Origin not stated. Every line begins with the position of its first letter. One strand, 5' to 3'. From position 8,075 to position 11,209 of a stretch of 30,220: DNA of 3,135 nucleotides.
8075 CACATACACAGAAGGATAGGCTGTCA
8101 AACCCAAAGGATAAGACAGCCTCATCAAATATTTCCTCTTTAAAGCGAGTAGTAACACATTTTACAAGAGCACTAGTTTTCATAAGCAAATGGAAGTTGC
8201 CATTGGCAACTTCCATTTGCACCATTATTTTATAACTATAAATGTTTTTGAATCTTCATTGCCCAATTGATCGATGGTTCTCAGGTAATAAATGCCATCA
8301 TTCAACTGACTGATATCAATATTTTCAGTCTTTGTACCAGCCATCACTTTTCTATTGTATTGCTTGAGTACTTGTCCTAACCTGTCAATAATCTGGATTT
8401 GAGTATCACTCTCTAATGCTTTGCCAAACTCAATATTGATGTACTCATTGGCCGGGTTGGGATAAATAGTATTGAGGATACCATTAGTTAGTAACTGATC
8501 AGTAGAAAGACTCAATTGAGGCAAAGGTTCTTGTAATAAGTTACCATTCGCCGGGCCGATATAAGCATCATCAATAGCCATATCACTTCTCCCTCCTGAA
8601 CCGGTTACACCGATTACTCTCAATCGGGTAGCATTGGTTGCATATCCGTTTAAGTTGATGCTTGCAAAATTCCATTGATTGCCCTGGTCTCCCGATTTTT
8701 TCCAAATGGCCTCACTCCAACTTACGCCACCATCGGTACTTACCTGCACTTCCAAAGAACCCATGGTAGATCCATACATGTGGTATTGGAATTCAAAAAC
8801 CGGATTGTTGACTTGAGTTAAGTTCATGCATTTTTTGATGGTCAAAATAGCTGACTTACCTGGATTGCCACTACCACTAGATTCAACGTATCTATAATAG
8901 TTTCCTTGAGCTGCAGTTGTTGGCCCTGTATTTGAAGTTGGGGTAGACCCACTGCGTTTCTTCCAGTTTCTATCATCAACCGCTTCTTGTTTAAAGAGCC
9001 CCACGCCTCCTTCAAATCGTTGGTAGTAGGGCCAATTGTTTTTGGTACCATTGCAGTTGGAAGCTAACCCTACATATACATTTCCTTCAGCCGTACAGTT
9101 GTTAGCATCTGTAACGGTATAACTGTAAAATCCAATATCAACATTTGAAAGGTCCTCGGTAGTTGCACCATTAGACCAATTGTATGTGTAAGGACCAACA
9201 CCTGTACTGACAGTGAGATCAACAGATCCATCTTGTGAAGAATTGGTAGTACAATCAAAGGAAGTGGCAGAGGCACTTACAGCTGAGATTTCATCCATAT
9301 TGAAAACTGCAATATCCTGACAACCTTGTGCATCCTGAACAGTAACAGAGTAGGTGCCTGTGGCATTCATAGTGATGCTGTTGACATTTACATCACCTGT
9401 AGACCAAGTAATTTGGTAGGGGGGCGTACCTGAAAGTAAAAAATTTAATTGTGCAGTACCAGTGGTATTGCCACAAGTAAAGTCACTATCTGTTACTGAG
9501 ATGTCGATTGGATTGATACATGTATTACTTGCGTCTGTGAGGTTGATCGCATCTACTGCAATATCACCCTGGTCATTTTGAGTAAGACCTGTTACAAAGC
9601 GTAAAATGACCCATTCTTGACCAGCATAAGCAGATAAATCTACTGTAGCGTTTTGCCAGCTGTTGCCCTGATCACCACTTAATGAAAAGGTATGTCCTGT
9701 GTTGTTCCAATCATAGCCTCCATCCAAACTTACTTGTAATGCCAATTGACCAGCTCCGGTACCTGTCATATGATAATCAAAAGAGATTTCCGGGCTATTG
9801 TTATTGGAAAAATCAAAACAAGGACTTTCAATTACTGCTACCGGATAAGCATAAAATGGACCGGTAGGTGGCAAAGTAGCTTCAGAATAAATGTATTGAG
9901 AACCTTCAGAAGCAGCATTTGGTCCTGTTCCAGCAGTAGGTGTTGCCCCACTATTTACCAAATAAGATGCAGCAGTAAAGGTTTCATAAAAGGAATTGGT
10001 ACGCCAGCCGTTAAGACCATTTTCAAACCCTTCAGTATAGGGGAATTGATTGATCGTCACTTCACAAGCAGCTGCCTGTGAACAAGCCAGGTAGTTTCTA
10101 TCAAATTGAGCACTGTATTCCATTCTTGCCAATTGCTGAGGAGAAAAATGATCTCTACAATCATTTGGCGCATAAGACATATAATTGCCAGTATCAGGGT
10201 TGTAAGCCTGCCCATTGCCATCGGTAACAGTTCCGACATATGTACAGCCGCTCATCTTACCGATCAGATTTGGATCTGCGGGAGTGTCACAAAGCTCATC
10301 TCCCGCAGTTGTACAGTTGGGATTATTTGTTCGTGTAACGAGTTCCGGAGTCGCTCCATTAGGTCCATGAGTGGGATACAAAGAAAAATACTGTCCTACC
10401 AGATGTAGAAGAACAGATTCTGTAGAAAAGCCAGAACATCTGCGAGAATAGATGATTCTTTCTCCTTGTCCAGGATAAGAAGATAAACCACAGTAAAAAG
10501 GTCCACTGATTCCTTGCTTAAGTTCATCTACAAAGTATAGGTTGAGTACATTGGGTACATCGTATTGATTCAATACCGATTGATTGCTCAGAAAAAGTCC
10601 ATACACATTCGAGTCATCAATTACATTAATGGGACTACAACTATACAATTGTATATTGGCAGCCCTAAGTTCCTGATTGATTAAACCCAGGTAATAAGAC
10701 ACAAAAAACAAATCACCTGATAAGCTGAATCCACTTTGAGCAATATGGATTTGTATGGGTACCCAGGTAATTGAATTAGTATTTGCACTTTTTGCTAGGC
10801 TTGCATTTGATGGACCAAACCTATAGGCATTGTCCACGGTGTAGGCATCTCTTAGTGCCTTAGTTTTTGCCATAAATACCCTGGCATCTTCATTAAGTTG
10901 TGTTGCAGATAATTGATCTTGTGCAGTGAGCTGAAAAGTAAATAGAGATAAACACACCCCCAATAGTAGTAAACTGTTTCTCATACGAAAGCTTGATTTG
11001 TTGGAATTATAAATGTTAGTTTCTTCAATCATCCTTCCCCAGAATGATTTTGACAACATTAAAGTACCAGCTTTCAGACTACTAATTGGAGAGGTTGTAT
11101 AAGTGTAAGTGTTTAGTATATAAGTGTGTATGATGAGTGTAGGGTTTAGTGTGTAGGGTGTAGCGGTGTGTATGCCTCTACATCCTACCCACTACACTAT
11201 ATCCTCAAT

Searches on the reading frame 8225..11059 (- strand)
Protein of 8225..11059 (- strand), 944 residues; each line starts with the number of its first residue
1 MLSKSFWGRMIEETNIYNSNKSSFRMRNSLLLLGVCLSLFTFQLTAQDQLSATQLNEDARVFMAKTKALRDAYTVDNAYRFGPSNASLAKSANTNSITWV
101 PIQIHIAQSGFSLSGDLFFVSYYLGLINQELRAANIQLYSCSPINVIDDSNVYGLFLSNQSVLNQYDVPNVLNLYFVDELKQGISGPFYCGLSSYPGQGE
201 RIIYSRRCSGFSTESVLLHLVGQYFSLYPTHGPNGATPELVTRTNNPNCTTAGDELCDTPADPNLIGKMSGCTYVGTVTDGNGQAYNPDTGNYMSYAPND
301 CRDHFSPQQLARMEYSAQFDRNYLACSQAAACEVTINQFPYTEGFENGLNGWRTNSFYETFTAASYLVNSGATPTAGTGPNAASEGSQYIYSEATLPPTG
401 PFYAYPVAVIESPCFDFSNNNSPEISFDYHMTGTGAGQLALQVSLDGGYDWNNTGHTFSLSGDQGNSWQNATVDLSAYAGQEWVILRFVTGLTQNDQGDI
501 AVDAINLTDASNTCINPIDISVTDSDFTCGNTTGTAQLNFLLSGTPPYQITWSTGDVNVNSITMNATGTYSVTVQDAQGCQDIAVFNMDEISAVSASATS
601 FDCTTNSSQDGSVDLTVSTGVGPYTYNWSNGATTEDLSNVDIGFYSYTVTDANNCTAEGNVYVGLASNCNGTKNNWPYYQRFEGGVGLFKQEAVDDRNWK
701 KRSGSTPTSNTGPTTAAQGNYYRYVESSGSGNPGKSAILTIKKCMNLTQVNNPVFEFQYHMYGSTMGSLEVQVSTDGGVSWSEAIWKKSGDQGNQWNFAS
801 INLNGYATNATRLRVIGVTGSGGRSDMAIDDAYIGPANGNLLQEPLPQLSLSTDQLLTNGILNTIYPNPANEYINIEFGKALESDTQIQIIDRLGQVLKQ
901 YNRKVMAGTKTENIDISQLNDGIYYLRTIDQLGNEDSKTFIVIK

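Call 32: search_protein_families(library=pfam, proteins=[window:8225-11059:-], max_evalue=0.001)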
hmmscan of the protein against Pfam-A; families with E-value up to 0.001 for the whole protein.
window:8225-11059:- (944 aa): 4 families
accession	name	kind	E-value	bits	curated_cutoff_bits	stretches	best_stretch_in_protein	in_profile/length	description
PF00629.30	MAM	-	2.4e-34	118.9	26.4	2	682-832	3-150/158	MAM domain, meprin/A5/mu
PF18962.6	Por_Secre_tail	-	2.3e-14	53.9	27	1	865-941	1-74/75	Secretion system C-terminal sorting domain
PF21471.3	Reelin_subrepeat-B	-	1.3e-11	44.8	27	1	768-835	59-127/127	Reelin subrepeat B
PF13573.12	SprB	-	5.7e-09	35.9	28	1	608-633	12-37/37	SprB repeat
